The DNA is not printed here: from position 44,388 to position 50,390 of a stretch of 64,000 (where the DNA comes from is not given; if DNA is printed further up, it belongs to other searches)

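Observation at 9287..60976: Recurring intergenic architecture: hairpins whose two arms are short tandem-repeat arrays (period 7-10 nt), at least 11 loci in 64 kb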

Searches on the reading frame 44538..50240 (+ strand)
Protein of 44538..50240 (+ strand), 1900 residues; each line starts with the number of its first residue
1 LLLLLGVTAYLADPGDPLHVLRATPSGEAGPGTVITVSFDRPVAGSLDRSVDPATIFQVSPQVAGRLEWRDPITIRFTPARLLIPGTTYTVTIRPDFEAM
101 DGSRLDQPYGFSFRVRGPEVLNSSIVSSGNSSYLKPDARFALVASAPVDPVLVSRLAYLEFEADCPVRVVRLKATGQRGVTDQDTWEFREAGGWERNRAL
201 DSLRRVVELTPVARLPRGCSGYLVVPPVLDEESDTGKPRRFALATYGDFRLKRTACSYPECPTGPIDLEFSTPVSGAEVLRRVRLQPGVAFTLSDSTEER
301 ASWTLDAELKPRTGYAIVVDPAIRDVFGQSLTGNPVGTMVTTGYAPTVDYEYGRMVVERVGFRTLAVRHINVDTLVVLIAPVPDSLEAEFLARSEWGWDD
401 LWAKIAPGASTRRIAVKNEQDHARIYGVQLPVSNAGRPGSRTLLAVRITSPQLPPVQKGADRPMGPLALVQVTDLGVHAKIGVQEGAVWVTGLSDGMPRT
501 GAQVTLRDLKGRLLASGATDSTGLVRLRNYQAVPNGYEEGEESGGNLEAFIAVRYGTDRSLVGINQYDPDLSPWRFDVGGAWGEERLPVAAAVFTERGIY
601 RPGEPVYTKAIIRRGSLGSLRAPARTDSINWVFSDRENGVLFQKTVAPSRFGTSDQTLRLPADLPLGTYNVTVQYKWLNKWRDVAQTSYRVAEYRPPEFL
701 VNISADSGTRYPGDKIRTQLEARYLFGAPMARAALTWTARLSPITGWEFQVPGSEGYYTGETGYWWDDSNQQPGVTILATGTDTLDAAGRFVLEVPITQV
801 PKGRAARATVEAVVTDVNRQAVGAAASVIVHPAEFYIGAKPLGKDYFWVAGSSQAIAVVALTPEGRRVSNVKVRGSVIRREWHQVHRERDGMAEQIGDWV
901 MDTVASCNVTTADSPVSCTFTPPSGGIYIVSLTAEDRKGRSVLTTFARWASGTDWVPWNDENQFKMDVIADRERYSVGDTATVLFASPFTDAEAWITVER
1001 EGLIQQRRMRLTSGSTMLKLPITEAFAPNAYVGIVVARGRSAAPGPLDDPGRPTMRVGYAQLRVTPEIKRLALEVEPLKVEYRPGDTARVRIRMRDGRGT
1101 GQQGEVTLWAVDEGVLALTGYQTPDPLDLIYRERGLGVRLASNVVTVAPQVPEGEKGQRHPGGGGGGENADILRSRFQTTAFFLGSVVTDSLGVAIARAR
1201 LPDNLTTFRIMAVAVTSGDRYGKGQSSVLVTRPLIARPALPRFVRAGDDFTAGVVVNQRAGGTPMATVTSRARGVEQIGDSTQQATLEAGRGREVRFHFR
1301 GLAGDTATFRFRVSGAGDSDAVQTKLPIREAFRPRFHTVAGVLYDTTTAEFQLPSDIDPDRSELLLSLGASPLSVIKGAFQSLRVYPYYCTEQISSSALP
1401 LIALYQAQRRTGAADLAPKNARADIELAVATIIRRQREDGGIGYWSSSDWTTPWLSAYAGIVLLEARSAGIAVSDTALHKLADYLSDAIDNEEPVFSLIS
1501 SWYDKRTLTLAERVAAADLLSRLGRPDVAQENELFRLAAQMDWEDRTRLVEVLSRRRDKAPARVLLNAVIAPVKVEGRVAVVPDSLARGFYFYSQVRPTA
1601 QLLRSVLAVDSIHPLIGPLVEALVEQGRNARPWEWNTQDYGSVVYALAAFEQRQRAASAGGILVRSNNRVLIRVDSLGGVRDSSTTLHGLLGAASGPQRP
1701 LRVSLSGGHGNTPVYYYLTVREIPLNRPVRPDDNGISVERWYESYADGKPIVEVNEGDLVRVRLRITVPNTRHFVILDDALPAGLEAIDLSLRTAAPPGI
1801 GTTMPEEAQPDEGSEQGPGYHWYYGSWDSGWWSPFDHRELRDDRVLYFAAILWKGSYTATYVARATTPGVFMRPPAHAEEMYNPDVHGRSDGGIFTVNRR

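Call 58: search_protein_families(library=pfam, proteins=[window:44538-50240:+])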
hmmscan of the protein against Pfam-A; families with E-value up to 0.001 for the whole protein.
window:44538-50240:+ (1900 aa): 8 families
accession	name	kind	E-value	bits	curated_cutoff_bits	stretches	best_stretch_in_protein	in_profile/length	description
PF17973.7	bMG10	-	1.4e-30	106.6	26.2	1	1735-1885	1-131/131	Bacterial Alpha-2-macroglobulin MG10 domain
PF07703.20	A2M_BRD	-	8.8e-23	81.6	22.7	1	967-1118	2-140/140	Alpha-2-macroglobulin bait region domain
PF11974.14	bMG3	-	5.3e-17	62.1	34.9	1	472-582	1-102/103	Bacterial alpha-2-macroglobulin MG3 domain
PF01835.25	MG2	-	1.3e-14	54.8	32.8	1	592-676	3-83/96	MG2 domain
PF13205.12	Big_5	-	1.5e-13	51.8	23.6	1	18-114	5-104/105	Bacterial Ig-like domain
PF00207.28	A2M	-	2.6e-13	50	21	1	1180-1258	1-80/92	Alpha-2-macroglobulin family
PF17972.7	bMG5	-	5.8e-06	27.2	26.5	1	703-816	7-111/127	Bacterial Alpha-2-macroglobulin MG5 domain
PF17964.7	Big_10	-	0.00092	19.9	22.9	0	28-94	95-159/164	Bacterial Ig domain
